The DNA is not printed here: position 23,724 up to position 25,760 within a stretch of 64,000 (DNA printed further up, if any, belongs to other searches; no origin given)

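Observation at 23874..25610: ATP-grasp ligase fused to a low-molecular-weight protein-tyrosine phosphatase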

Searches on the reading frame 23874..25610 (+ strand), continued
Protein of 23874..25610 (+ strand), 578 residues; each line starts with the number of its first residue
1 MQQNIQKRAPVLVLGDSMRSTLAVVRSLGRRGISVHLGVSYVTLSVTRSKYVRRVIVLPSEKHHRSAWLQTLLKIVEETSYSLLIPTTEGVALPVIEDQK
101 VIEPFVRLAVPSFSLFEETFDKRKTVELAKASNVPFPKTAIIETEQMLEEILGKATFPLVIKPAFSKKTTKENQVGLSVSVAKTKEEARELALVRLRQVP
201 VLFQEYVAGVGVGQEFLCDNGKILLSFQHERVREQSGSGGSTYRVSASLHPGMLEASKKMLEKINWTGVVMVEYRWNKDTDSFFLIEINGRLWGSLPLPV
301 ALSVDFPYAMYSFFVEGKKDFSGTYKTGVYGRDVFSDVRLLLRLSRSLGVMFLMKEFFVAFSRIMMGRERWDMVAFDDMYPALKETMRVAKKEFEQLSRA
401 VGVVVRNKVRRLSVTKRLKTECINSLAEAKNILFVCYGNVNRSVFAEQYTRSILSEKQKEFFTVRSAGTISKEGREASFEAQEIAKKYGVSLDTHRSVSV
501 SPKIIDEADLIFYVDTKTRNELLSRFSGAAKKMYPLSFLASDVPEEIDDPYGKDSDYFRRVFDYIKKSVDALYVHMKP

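Call 21: find_related_loci(query=A1, collection=genome_contigs, flank=10000)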
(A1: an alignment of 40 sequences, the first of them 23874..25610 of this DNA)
Query A1 (578 aa) in genome_contigs; peptide patterns used: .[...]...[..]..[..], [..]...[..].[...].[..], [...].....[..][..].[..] (x = any residue, [..] = any of these).
599 stretches matched a pattern (row limit reached: there are more); 491 encode a relative of the query (tblastn E <= 1e-3); the best 80 are kept; 80 distinct loci.
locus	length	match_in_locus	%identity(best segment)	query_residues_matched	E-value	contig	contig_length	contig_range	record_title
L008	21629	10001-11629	42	11-572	9e-137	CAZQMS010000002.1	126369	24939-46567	MAG TPA_asm: uncultured Candidatus Saccharibacteria bacterium isolate SRP329715_co2_386 genome assembly, contig: NODE_26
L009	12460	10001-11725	34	2-577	1e-101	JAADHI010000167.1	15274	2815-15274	MAG: Candidatus Manganitrophaceae bacterium isolate M_MetaBat.18 contig-127_6682, whole genome shotgun sequence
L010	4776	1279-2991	35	11-572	6e-101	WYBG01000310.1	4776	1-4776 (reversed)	MAG: Deltaproteobacteria bacterium isolate PRO9 k127_264108, whole genome shotgun sequence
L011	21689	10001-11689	34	11-577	4e-100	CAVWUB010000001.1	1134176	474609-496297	MAG: uncultured Planctomycetaceae bacterium isolate MFD03066.bin.1.8 genome assembly, contig: contig_10156, whole genome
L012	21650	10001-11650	34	11-572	2e-98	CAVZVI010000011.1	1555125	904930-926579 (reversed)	MAG: Bryobacterales bacterium isolate MFD02416.bin.1.290 genome assembly, contig: contig_6595, whole genome shotgun sequ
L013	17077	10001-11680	35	11-573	1e-98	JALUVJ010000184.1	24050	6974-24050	MAG: Nitrospira sp. isolate 128-326_metabat2_scaf2bin.035 128-326_scaffold_773_c1, whole genome shotgun sequence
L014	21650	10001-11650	35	11-572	3e-98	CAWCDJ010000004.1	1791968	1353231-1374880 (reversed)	MAG: Bryobacterales bacterium isolate MFD05502.bin.1.198 genome assembly, contig: contig_30541, whole genome shotgun seq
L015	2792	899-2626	34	6-572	2e-101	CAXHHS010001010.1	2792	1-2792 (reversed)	MAG TPA_asm: uncultured bacterium isolate SRR12479933_metabat2_5 genome assembly, contig: ERZ4874384.4596, whole genome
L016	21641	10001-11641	34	11-569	8e-97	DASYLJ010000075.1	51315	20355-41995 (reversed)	MAG TPA_asm: Candidatus Binatia bacterium isolate SMAG_U4345 k141_1243332, whole genome shotgun sequence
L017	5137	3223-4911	34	6-572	5e-97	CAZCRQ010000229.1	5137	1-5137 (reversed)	MAG TPA_asm: uncultured bacterium isolate SRP098346_co1_213 genome assembly, contig: NODE_24310_length_5137_cov_5.648367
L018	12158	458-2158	34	2-571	5e-96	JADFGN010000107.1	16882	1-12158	MAG: Candidatus Poribacteria bacterium isolate B30T1B8 B30T1B8_NODE5976, whole genome shotgun sequence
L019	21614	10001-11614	35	11-562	3e-96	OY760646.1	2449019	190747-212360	MAG: Methanomassiliicoccaceae archaeon isolate 2dded12f-1c8b-4e4a-b374-f87b1937d54c genome assembly, chromosome: 1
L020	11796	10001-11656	35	11-570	5e-95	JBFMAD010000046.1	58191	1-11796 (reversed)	MAG: Planctomycetota bacterium isolate MAG129 MAG129_46, whole genome shotgun sequence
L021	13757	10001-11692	35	4-571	3e-95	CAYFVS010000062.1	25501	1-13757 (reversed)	MAG TPA_asm: uncultured candidatus Brocadiaceae bacterium isolate ERP108616_co1_20 genome assembly, contig: k119_543256,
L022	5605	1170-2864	33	6-573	1e-94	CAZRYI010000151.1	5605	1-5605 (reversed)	MAG TPA_asm: uncultured Nitrospirota bacterium isolate SRP128015_co1_49 genome assembly, contig: NODE_25718_length_5605_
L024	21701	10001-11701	34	9-578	6e-94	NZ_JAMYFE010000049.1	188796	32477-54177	Stieleria tagensis strain TO1_6 JJLBKGDN_49, whole genome shotgun sequence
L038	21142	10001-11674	33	11-572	3e-86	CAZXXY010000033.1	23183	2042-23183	MAG TPA_asm: uncultured Hyphomonas sp. isolate SRP114822_co1_55 genome assembly, contig: NODE_453_length_23183_cov_49.66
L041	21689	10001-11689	32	3-572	5e-85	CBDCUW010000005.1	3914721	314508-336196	MAG: Rubripirellula sp. isolate a1daa49b-fd29-492b-8995-b18c1d2b297f genome assembly, contig: contig_5, whole genome sho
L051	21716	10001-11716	31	11-572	2e-81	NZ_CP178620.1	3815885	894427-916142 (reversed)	Bdellovibrio sp. HCB290 chromosome, complete genome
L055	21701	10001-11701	31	9-578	2e-81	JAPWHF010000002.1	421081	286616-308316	Zoogloeaceae bacterium G21618-S1 NODE_2_length_421081_cov_38.028, whole genome shotgun sequence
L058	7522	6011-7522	33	11-509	5e-80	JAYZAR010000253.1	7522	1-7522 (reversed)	MAG: Planctomycetota bacterium isolate XB_MAG1188 DB_MAG1188_0253, whole genome shotgun sequence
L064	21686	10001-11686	32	11-572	3e-79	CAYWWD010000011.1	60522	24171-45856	MAG TPA_asm: uncultured Halioglobus sp. isolate SRP173033_co1_30 genome assembly, contig: NODE_638_length_60522_cov_10.9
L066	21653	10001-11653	33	11-570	4e-84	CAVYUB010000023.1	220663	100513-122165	MAG: uncultured Acidobacteriaceae bacterium isolate MFD09603.bin.2.76 genome assembly, contig: contig_7964, whole genome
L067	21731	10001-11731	33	1-577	2e-78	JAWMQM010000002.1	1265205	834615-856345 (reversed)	Cellvibrionaceae bacterium SEMH9 NODE_2_length_1265205_cov_56.981675, whole genome shotgun sequence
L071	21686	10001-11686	30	11-572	1e-77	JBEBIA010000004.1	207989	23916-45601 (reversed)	MAG: Thiobacillus sp. isolate SF1_2_11 NODE_32_length_207989_cov_44.975910, whole genome shotgun sequence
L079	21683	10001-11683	31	11-569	9e-76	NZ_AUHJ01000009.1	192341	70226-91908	Haliea salexigens DSM 19537 G533DRAFT_scaffold00009.9_C, whole genome shotgun sequence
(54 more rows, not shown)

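Call 28: search_protein_families(library=pfam, proteins=[L066:8973-9983:+, L058:2511-3674:+, L064:7147-8142:-, L064:15817-16641:+, L011:3595-4926:+, L064:13321-14211:+, L071:13684-14451:+, L051:8442-9980:+, L041:11717-12955:+, L041:1973-2974:+], max_evalue=0.01)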
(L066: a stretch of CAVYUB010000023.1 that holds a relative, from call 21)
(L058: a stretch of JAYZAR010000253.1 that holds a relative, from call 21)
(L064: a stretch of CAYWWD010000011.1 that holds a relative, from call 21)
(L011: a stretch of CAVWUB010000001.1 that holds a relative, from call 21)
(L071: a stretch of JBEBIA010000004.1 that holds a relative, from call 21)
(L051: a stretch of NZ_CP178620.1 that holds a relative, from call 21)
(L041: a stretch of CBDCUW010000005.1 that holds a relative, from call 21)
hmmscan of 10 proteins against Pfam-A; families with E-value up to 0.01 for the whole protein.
L066:8973-9983:+ (336 aa): 0 families

L058:2511-3674:+ (387 aa): 5 families
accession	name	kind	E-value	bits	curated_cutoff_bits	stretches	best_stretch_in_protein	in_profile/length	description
PF00534.26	Glycos_transf_1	-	8.1e-35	120.3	26.4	1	193-361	2-171/172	Glycosyl transferases group 1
PF13692.12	Glyco_trans_1_4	-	9.1e-31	107.5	27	1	208-348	3-142/142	Glycosyl transferases group 1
PF13439.12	Glyco_transf_4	-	7.3e-22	78.6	28.5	1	23-183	2-168/170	Glycosyltransferase Family 4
PF13579.12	Glyco_trans_4_4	-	5.4e-19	69.5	29.7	1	23-180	1-158/158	Glycosyl transferase 4-like domain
PF20706.3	GT4-conflict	-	0.00029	20.4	26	1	203-310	194-311/385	Family 4 Glycosyltransferase in conflict systems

L064:7147-8142:- (331 aa): 3 families
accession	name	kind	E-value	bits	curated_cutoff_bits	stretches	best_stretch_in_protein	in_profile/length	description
PF00535.33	Glycos_transf_2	-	1.8e-18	67.5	23.3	1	8-109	1-98/168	Glycosyl transferase family 2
PF10111.15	Glyco_tranf_2_2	-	5.3e-10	39.7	27.3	1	31-118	25-109/276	Glycosyltransferase like family 2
PF13641.12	Glyco_tranf_2_3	-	4.3e-08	33.9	27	1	7-118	3-114/230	Glycosyltransferase like family 2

L064:15817-16641:+ (274 aa): 4 families
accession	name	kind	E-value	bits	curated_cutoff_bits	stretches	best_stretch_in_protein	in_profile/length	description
PF12146.15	Hydrolase_4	-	4.8e-11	42.9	27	1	49-153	16-125/239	Serine aminopeptidase, S33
PF00561.26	Abhydrolase_1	-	8.1e-06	26.1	25.8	1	36-139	3-102/245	alpha/beta hydrolase fold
PF12697.13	Abhydrolase_6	-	2e-05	25.8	26.3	1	58-241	21-169/217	Alpha/beta hydrolase family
PF02129.25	Peptidase_S15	-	0.0087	16.2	23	0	36-87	22-74/262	X-Pro dipeptidyl-peptidase (S15 family)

L011:3595-4926:+ (443 aa): 3 families
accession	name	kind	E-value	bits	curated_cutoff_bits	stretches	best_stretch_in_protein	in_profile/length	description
PF13579.12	Glyco_trans_4_4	-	8.1e-19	68.9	29.7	1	16-224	1-158/158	Glycosyl transferase 4-like domain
PF13439.12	Glyco_transf_4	-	6.3e-18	65.8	28.5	1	16-227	2-168/170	Glycosyltransferase Family 4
PF13524.12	Glyco_trans_1_2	-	0.0097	16.3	25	0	266-387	5-106/144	Glycosyl transferase-like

L064:13321-14211:+ (296 aa): 2 families
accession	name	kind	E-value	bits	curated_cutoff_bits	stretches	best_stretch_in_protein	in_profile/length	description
PF12146.15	Hydrolase_4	-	2e-06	27.8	27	1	54-169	21-139/239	Serine aminopeptidase, S33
PF12697.13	Abhydrolase_6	-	0.00038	21.6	26.3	1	58-236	21-177/217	Alpha/beta hydrolase family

L071:13684-14451:+ (255 aa): 2 families
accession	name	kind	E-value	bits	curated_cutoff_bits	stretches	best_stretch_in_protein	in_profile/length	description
PF13469.12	Sulfotransfer_3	-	6e-05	23.8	27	1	4-164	3-178/216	Sulfotransferase family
PF17784.7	Sulfotransfer_4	-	0.00017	21.9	22.8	1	3-197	2-166/215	Sulfotransferase domain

L051:8442-9980:+ (512 aa): 1 family
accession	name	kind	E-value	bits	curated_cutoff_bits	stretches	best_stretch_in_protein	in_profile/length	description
PF24793.1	GINT1_N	-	6.4e-38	130.9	27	1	269-474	56-263/304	Glucosamine inositolphosphorylceramide transferase 1, N-terminal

L041:11717-12955:+ (412 aa): 5 families
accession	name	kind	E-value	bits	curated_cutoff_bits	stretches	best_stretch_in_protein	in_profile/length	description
PF13692.12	Glyco_trans_1_4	-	1.7e-29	103.3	27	1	227-364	2-142/142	Glycosyl transferases group 1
PF00534.26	Glycos_transf_1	-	4e-12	46.5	26.4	1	224-376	13-170/172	Glycosyl transferases group 1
PF13439.12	Glyco_transf_4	-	4.9e-12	46.6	28.5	1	25-215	8-169/170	Glycosyltransferase Family 4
PF13524.12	Glyco_trans_1_2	-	1.6e-08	35.1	25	1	257-392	10-142/144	Glycosyl transferase-like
PF13579.12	Glyco_trans_4_4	-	4.3e-05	24.3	29.7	1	20-207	2-152/158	Glycosyl transferase 4-like domain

L041:1973-2974:+ (333 aa): 1 family
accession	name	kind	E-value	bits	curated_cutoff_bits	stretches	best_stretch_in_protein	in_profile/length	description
PF01636.29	APH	-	2.7e-12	47.4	23.2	1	124-282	87-231/239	Phosphotransferase enzyme family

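Call 29: search_protein_families(library=ncbifam, proteins=[L066:8973-9983:+, L064:15817-16641:+, L064:13321-14211:+, L071:13684-14451:+, L051:8442-9980:+, L041:11717-12955:+, L067:1298-2233:+, L079:10001-11683:+, L001:5874-6935:+], max_evalue=0.01)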
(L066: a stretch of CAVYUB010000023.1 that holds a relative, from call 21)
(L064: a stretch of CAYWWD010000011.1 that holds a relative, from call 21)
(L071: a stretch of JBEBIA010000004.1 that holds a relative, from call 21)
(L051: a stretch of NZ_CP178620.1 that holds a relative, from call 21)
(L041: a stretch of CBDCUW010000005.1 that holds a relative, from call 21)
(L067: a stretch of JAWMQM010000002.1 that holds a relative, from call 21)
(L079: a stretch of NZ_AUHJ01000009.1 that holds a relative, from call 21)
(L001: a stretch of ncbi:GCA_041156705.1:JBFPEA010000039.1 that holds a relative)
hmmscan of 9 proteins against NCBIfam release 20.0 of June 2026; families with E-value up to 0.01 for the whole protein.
L066:8973-9983:+ (336 aa): 0 families

L064:15817-16641:+ (274 aa): 3 families
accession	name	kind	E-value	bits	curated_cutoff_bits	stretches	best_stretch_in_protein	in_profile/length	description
TIGR03101.1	hydr2_PEP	hypoth_equivalog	7.1e-78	261.8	202.75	1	12-271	4-265/266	hydrolase 2, exosortase A system-associated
TIGR03100.1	hydr1_PEP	hypoth_equivalog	3.2e-08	33.2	168.45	1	50-257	43-239/274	hydrolase 1, exosortase A system-associated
NF051487.1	bifunc_PcaCD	exception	0.00033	19.8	430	1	57-136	192-268/413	bifunctional 4-carboxymuconolactone decarboxylase/3-oxoadipate enol-lactonase PcaCD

L064:13321-14211:+ (296 aa): 3 families
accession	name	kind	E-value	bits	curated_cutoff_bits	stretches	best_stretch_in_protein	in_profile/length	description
TIGR03100.1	hydr1_PEP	hypoth_equivalog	5.3e-75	252.2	168.45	1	8-289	2-272/274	hydrolase 1, exosortase A system-associated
TIGR03101.1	hydr2_PEP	hypoth_equivalog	7.7e-06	25.6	202.75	1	51-146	43-139/266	hydrolase 2, exosortase A system-associated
NF058544.1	IVPilMotSglTMyx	equivalog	0.00026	20.8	300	1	38-101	36-100/210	type IV pili motility protein SglT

L071:13684-14451:+ (255 aa): 0 families

L051:8442-9980:+ (512 aa): 0 families

L041:11717-12955:+ (412 aa): 16 families
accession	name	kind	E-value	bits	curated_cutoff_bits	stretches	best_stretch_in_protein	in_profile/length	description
TIGR03087.1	stp1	hypoth_equivalog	4.8e-73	246.6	316.65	1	6-395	1-393/397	TIGR03087 family PEP-CTERM/XrtA system glycosyltransferase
NF038229.1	Glyco4_Geo_Pelo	equivalog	2.4e-10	39.9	400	1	315-400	252-337/338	GPMC system family 4 glycosyltransferase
TIGR03088.1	stp2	hypoth_equivalog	2.5e-09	36.7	409.05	1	212-399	169-373/374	TIGR03088 family PEP-CTERM/XrtA system glycosyltransferase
TIGR03999.1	thiol_BshA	equivalog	4.2e-09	35.8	273.7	1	183-398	146-372/375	N-acetyl-alpha-D-glucosaminyl L-malate synthase BshA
TIGR04047.1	MSMEG_0565_glyc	hypoth_equivalog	1.3e-07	31.1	259.85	1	283-390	258-365/373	MSMEG_0565 family glycosyltransferase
NF041876.1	EPS_EpsE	equivalog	1.5e-07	31.1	400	1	206-390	189-387/389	exopolysaccharide biosynthesis GT4 family glycosyltransferase EpsE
NF047684.1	TeichurnBiosyTuaC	equivalog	1e-06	28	550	1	263-395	249-385/391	teichuronic acid biosynthesis protein TuaC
TIGR04063.1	stp3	hypoth_equivalog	1e-06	27.9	442.05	1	202-397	179-393/397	TIGR04063 family PEP-CTERM/XrtA system glycosyltransferase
NF050056.1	ProtGlycPglH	equivalog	4.5e-05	22.7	600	1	169-392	124-346/354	GalNAc-alpha-(1->4)-GalNAc-alpha-(1->3)-diNAcBac-PP-undecaprenol alpha-1,4-N-acetyl-D-galactosaminyltransferase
TIGR02472.1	sucr_P_syn_N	equivalog_domain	0.00013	20.9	576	1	290-387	330-429/439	sucrose-phosphate synthase, putative, glycosyltransferase domain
NF053787.1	GlcN_PG_synth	equivalog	0.00014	20.9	480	0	315-391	276-351/361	N-acetylglucosaminyl phosphatidylglycerol synthase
NF012028.0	PRK15484.1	subfamily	0.00016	20.9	618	1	292-396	269-375/380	lipopolysaccharide N-acetylglucosaminyltransferase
NF041139.1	TreT_Thcocales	equivalog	0.0007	18.5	775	1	300-383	313-396/412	trehalose synthase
NF049988.1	MGlcDAGSynMgs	equivalog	0.001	18.5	400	1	256-395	239-383/398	alpha-monoglucosyldiacylglycerol synthase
TIGR04005.1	wcaL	equivalog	0.002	17.1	537.6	1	275-395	272-402/406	colanic acid biosynthesis glycosyltransferase WcaL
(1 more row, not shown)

L067:1298-2233:+ (311 aa): 11 families
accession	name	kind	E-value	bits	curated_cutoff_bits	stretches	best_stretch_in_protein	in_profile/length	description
TIGR03933.1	PIA_icaB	equivalog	4.1e-12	46.1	248.35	1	42-125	38-122/245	intercellular adhesin biosynthesis polysaccharide N-deacetylase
TIGR03938.2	deacetyl_PgaB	equivalog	1.2e-11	43.7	321.9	1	19-113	3-102/621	poly-beta-1,6-N-acetyl-D-glucosamine N-deacetylase PgaB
TIGR02764.1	spore_ybaN_pdaB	equivalog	5.2e-09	36.2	237.4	1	195-271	50-122/191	polysaccharide deacetylase family sporulation protein PdaB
NF045820.1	PgAcgDacpgdA_Strep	equivalog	3e-08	32.9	800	1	194-256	311-373/463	peptidoglycan-N-acetylglucosamine deacetylase PgdA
TIGR02884.1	spore_pdaA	equivalog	1.1e-07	31.8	298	1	195-270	81-153/224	delta-lactam-biosynthetic de-N-acetylase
NF045821.1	PgAcgDacpgdA1_Bac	equivalog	1.4e-07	30.7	400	1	196-252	133-189/282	peptidoglycan-N-acetylglucosamine deacetylase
NF050820.1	PolSacchBiosHfsH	equivalog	2.9e-05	23.9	400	0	186-291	76-176/249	oligosaccharide deacetylase HfsH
NF011177.0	PRK14582.1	equivalog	3.8e-05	22.1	923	1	43-104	77-136/671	poly-beta-1,6-N-acetyl-D-glucosamine N-deacetylase PgaB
NF011176.0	PRK14581.1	equivalog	0.00018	19.8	1091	1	22-104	52-136/673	poly-beta-1,6-N-acetyl-D-glucosamine N-deacetylase PgaB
TIGR04243.1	nodulat_NodB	equivalog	0.00053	19.5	240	0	196-256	47-108/197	chitooligosaccharide deacetylase NodB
TIGR02873.1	spore_ylxY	hypoth_equivalog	0.004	16.4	391.5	1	196-252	130-186/268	probable sporulation protein, polysaccharide deacetylase family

L079:10001-11683:+ (561 aa): 23 families
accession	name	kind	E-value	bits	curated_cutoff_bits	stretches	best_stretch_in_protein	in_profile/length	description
NF009405.0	PRK12767.1-4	equivalog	5e-21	75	390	1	46-331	46-316/320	carbamoyl phosphate synthase-like protein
NF008486.0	PRK11391.1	equivalog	3e-19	69.9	247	1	421-560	7-138/148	phosphotyrosine-protein phosphatase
NF009404.0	PRK12767.1-3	equivalog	1.1e-15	57.3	316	1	40-299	41-301/344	carbamoyl phosphate synthase-like protein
NF009402.0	PRK12767.1-1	equivalog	1.4e-15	57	218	1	41-325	44-319/329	carbamoyl phosphate synthase-like protein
NF007520.0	PRK10126.1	equivalog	2.7e-15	57.1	243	1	422-559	4-133/147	low molecular weight protein-tyrosine-phosphatase Wzb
NF005315.0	PRK06849.1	equivalog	5.9e-15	55.2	406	1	1-157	7-164/389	hypothetical protein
NF009406.0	PRK12767.1-5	equivalog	2.8e-13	49.6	271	1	43-300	44-289/327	carbamoyl phosphate synthase-like protein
NF009403.0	PRK12767.1-2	equivalog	8.9e-11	41.6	286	1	41-165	38-161/342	carbamoyl phosphate synthase-like protein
TIGR01369.1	CPSaseII_lrg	equivalog_domain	5.8e-09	34.1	1027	1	44-214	603-770/1052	carbamoyl-phosphate synthase (glutamine-hydrolyzing) large subunit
TIGR02691.1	arsC_pI258_fam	equivalog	1.7e-08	34.8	174.3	1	423-524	1-97/129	arsenate reductase (thioredoxin)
NF010053.0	PRK13530.1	subfamily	4.5e-08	33.5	215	1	420-514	3-92/133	arsenate reductase (thioredoxin)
NF003671.0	PRK05294.1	equivalog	7.1e-07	27.2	599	1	100-189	118-200/1058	carbamoyl-phosphate synthase large subunit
NF000091.3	D_ala_D_ser_VanG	exception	1.7e-05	23.8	495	1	104-214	129-236/344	D-alanine--D-serine ligase VanG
TIGR00768.1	rimK_fam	subfamily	0.00017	21.1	143.4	1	103-183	80-153/276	RimK family alpha-L-glutamate ligase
NF009554.0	PRK12999.1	equivalog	0.00048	18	965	0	232-281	248-296/1147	pyruvate carboxylase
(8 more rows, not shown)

L001:5874-6935:+ (353 aa): 2 families
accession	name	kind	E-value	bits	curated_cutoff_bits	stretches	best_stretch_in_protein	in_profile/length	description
TIGR03019.1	pepcterm_femAB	equivalog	2.5e-103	345.6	260.35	1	24-353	3-330/330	FemAB family XrtA/PEP-CTERM system-associated protein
NF047883.1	UAcmpLyAlTFemX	equivalog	0.00016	21.1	500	1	149-296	159-310/337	UDP-N-acetylmuramoylpentapeptide-lysine N(6)-alanyltransferase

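Call 30: predict_structure(alignment_id=A1)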
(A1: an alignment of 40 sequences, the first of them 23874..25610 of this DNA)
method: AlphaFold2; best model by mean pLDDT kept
length: 578 residues; sequences in the alignment: 40
mean_pLDDT: 91.6   pTM: 0.75
mean pLDDT of the five models: 91.6, 91.6, 90.9, 90.4, 89.3
residues with pLDDT >= 90: 434; 70-90: 120; 50-70: 21; < 50: 3
segments of 3 or more residues with pLDDT < 50: 1-3
pLDDT, mean of each block of 10 residues (from residue 1): 63 94 97 97 94 96 88 96 95 94 97 92 96 97 95 93 87 81 94 91 94 98 98 80 95 98 97 97 96 92 96 96 94 90 88 92 94 93 91 80 65 70 90 96 97 92 95 89 95 95 96 93 91 91 88 88 97 88
secondary structure, 60 per line:
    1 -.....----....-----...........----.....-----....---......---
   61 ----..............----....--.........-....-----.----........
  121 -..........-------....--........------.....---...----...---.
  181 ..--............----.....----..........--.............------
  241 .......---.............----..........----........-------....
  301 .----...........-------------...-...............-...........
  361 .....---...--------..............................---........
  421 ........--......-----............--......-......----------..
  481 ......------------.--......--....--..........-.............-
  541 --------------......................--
elements in order: H2-6 E11-14 H20-30 E35-39 H45-48 E52-57 H65-78 E83-86 H89-97 H99-102 H113-120 H122-131 E139-142 H145-152 E159-163 E167-169 E174-176 E180-182 H185-196 E201-205 E210-219 E222-234 E241-247 H251-263 E268-277 E282-289 H297-301 H306-316 E330-332 H334-348 H350-365 E369-371 H380-409 H413-428 E431-436 H442-453 H456-461 E463-468 H479-486 H502-507 E510-513 H516-525 H527-532 E533-535 H536-539 H555-576
